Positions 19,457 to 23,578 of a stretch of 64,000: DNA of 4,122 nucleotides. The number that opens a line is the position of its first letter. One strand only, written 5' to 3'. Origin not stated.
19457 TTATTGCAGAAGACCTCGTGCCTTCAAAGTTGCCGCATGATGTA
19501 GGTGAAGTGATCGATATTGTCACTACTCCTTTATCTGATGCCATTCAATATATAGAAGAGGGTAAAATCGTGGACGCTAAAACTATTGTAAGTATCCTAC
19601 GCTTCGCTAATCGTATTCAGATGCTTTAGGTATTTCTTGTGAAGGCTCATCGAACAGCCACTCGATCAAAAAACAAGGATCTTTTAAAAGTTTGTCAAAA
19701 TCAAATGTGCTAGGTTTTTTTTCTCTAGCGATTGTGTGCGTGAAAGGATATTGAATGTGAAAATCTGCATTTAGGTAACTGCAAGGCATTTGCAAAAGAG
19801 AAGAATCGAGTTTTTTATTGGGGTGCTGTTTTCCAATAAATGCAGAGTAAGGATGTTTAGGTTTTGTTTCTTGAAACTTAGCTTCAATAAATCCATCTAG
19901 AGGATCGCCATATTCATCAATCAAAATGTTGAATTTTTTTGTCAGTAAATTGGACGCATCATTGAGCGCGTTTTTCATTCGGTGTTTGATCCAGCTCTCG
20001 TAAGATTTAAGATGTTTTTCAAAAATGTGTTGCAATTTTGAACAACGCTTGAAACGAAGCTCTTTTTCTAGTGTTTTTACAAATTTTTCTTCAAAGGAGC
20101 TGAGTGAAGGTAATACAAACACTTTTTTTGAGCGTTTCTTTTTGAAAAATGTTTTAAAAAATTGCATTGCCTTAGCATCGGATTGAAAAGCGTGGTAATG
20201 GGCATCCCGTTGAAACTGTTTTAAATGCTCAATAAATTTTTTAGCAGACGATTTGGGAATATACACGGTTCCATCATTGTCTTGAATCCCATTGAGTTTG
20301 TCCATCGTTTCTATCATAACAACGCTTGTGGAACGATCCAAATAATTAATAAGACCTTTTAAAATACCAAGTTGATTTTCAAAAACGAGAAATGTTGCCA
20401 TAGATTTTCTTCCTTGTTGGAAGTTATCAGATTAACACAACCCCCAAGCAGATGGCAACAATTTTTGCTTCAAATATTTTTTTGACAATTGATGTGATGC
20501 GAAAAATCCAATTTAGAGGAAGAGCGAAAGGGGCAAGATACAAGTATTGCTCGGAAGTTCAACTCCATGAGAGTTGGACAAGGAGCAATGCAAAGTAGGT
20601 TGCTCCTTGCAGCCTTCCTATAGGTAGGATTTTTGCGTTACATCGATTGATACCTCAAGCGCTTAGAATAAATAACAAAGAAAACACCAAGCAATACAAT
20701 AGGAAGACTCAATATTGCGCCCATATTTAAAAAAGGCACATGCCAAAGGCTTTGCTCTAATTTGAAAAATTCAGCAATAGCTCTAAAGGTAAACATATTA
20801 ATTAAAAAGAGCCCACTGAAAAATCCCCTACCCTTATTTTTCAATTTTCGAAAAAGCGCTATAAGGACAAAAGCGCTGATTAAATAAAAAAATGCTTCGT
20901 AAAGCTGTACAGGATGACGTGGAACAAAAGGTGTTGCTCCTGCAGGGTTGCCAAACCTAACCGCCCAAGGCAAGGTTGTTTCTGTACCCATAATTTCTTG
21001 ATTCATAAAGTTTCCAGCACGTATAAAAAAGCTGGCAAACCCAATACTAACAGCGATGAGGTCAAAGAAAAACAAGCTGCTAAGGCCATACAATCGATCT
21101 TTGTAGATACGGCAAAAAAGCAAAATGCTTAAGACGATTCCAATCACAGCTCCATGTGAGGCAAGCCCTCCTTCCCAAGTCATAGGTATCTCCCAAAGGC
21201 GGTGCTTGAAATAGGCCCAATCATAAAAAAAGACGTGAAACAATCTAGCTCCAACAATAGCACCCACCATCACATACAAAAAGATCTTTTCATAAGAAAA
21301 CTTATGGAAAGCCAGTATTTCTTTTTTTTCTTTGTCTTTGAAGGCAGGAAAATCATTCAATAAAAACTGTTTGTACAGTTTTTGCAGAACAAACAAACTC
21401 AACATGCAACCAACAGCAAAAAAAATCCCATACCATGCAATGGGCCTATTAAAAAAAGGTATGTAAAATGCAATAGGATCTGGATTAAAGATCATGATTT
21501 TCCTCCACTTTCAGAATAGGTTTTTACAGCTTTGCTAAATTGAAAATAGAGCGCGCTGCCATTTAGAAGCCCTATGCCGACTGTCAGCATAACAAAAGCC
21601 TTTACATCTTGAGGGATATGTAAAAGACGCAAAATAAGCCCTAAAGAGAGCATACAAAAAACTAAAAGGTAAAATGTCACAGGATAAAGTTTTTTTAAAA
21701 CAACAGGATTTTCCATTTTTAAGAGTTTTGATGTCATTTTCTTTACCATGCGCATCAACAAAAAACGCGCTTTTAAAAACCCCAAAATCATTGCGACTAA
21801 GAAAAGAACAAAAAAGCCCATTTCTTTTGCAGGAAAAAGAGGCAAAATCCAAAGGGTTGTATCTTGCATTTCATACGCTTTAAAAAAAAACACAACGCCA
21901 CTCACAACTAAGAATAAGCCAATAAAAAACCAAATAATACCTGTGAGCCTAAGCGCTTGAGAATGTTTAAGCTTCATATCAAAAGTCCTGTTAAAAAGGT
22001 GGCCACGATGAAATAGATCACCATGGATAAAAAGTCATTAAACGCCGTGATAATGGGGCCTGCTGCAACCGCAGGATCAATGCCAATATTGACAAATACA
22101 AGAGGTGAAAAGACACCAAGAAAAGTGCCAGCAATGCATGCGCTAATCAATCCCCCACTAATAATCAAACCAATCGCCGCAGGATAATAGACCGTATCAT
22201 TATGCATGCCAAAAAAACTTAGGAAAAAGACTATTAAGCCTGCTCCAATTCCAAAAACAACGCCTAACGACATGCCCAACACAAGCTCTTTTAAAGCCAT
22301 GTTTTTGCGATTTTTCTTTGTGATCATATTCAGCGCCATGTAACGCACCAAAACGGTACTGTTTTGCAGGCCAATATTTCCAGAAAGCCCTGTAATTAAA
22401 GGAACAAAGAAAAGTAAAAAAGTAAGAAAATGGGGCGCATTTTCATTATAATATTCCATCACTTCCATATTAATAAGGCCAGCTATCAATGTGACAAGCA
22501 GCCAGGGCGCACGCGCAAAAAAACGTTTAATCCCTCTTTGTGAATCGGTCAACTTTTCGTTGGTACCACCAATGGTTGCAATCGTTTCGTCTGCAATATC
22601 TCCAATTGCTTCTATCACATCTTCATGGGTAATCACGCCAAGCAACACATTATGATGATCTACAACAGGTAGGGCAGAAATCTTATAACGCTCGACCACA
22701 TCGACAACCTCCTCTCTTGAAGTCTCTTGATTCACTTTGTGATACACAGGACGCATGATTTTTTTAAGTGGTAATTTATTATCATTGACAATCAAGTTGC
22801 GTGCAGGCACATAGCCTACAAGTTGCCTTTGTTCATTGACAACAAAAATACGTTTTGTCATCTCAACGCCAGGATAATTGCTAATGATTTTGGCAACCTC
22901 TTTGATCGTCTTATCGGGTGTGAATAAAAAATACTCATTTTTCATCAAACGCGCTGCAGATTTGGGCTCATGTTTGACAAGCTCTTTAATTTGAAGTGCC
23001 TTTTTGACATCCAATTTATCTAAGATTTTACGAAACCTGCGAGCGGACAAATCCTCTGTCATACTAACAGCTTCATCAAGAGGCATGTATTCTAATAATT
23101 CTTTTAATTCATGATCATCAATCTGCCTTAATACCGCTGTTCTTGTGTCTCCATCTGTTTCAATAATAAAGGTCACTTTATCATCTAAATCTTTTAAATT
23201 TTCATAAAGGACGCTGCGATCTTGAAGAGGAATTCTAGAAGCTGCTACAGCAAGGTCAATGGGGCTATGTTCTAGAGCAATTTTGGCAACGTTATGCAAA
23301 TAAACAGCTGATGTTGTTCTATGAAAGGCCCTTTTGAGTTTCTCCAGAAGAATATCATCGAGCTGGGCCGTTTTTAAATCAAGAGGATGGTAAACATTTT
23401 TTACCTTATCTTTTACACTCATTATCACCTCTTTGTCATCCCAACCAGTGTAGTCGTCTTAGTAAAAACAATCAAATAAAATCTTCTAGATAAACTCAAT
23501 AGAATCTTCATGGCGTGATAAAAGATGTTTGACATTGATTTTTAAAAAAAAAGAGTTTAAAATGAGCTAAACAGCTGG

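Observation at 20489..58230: High-density ~158-bp MITE family (7 copies) with TIRs and 7-8 bp target-site duplications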

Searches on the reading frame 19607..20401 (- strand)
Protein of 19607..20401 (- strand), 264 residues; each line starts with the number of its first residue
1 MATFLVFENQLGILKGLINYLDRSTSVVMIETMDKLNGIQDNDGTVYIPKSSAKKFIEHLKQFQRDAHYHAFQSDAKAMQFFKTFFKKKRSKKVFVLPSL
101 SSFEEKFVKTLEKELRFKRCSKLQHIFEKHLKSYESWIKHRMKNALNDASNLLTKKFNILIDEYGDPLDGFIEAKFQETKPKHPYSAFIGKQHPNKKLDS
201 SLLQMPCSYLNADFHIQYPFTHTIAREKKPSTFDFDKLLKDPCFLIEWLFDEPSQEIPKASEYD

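Call 10: search_protein_families(library=ncbifam, proteins=[window:19607-20401:-])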
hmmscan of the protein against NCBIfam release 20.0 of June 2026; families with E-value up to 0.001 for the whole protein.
window:19607-20401:- (264 aa): 0 families

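Call 77: search_protein_families(library=pfam, proteins=[window:19607-20401:-], max_evalue=0.01)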
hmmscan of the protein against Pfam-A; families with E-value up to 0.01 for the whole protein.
window:19607-20401:- (264 aa): 2 families
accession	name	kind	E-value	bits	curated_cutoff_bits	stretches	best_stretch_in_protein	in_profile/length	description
PF04244.19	DPRP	-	9.9e-05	22.7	22.1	1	5-170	2-171/224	Deoxyribodipyrimidine photo-lyase-related protein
PF09820.16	AAA-ATPase_like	-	0.00042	20.6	26.1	1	86-183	74-168/201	Predicted AAA-ATPase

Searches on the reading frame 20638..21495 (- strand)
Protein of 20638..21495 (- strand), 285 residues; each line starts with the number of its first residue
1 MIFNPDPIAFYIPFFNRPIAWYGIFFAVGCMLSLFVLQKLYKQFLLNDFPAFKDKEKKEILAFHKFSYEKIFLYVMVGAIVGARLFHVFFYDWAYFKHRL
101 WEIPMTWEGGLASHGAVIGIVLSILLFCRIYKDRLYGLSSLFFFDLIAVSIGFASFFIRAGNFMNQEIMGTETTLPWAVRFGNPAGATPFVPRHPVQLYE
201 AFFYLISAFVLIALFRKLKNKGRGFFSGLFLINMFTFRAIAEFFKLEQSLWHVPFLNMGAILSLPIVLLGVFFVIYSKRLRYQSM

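Call 10: search_protein_families(library=ncbifam, proteins=[window:20638-21495:-])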
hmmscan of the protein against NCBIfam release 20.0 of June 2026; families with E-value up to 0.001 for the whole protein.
window:20638-21495:- (285 aa): 6 families
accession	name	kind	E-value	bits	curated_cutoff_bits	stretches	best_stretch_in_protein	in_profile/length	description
NF000775.0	PRK00052.2-5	equivalog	2.8e-60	204.1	428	1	19-277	22-277/288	prolipoprotein diacylglyceryl transferase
TIGR00544.1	lgt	equivalog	2.1e-37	129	118.9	1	6-281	11-273/280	prolipoprotein diacylglyceryl transferase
NF000778.0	PRK00052.3-4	equivalog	2e-15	57.1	334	1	70-278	47-245/252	prolipoprotein diacylglyceryl transferase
NF000784.0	PRK00052.4-5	subfamily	1.5e-13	50.5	409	1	17-188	11-160/298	prolipoprotein diacylglyceryl transferase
NF000779.0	PRK00052.3-5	equivalog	4.9e-11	42.9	405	1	4-234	5-197/257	prolipoprotein diacylglyceryl transferase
NF009611.0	PRK13108.1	equivalog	2e-10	40.2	636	1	71-180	58-165/476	prolipoprotein diacylglyceryl transferase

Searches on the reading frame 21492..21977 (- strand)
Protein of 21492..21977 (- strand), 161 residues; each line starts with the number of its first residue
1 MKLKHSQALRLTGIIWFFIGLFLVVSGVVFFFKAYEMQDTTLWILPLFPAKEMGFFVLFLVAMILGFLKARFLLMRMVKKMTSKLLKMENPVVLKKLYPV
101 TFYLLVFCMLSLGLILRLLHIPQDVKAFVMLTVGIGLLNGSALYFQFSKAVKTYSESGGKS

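Call 79: search_protein_families(library=pfam, proteins=[window:21492-21977:-], max_evalue=0.00001)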
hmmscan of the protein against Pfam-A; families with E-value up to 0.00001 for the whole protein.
window:21492-21977:- (161 aa): 0 families

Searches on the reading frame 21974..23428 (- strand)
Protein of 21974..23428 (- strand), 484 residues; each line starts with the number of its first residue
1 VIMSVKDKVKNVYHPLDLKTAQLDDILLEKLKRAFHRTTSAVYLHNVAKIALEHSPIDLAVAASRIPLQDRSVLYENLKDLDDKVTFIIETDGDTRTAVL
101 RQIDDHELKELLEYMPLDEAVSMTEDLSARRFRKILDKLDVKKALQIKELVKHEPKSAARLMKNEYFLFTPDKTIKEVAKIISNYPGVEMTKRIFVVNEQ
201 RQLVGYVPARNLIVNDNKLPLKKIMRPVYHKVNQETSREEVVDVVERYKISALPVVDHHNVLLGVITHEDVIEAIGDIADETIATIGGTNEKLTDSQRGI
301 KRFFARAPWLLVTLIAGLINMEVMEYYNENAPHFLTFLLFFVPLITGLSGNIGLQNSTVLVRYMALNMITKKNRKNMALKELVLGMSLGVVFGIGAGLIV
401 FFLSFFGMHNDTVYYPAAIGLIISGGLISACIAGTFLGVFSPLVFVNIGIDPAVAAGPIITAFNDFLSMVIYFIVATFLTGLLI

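Call 10: search_protein_families(library=ncbifam, proteins=[window:21974-23428:-])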
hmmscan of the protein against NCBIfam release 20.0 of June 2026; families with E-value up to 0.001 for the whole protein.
window:21974-23428:- (484 aa): 10 families
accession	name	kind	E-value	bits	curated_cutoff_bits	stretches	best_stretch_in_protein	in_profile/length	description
TIGR00400.1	mgtE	equivalog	4.6e-69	233.3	232.75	1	46-480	22-447/450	magnesium transporter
NF038279.1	TF_CBS_SpxR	exception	8.5e-10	37.9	600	1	162-286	196-316/427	CBS-HotDog domain-containing transcription factor SpxR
TIGR01302.1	IMP_dehydrog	equivalog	1.5e-09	37.3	481.5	1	155-274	79-199/450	IMP dehydrogenase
TIGR01186.1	proV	subfamily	4.4e-09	35.9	326.6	1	155-277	241-359/363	betaine/proline/choline family ABC transporter ATP-binding protein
NF005869.0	PRK07807.1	equivalog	2.6e-07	30.1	549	1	162-273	95-202/479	GuaB1 family IMP dehydrogenase-related protein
NF011443.0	PRK14869.1-5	equivalog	1.2e-06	27.3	335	1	223-283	73-133/546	putative manganese-dependent inorganic diphosphatase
NF041552.1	TF_PrdR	equivalog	1.3e-06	27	795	1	157-285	7-135/577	sigma-54 dependent transcriptional regulator PrdR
NF052358.1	GMPRedGuaB1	equivalog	9.1e-06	25.1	675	1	161-273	94-202/479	GMP reductase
NF011441.0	PRK14869.1-3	equivalog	0.00031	19.5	753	1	230-289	79-138/548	putative manganese-dependent inorganic diphosphatase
NF053603.1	HhpR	exception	0.00041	19.6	520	0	219-275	222-278/282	CBS domain-containing high hydrostatic pressure regulator HhpR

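Call 15: find_related_loci(query=window:21974-23428:-, collection=genome_contigs, flank=10000)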
Query window:21974-23428:- (484 aa) in genome_contigs; peptide patterns used: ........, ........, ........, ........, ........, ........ (x = any residue, [..] = any of these).
96 stretches matched a pattern, but none encodes a relative of the query by tblastn (E <= 1e-3).
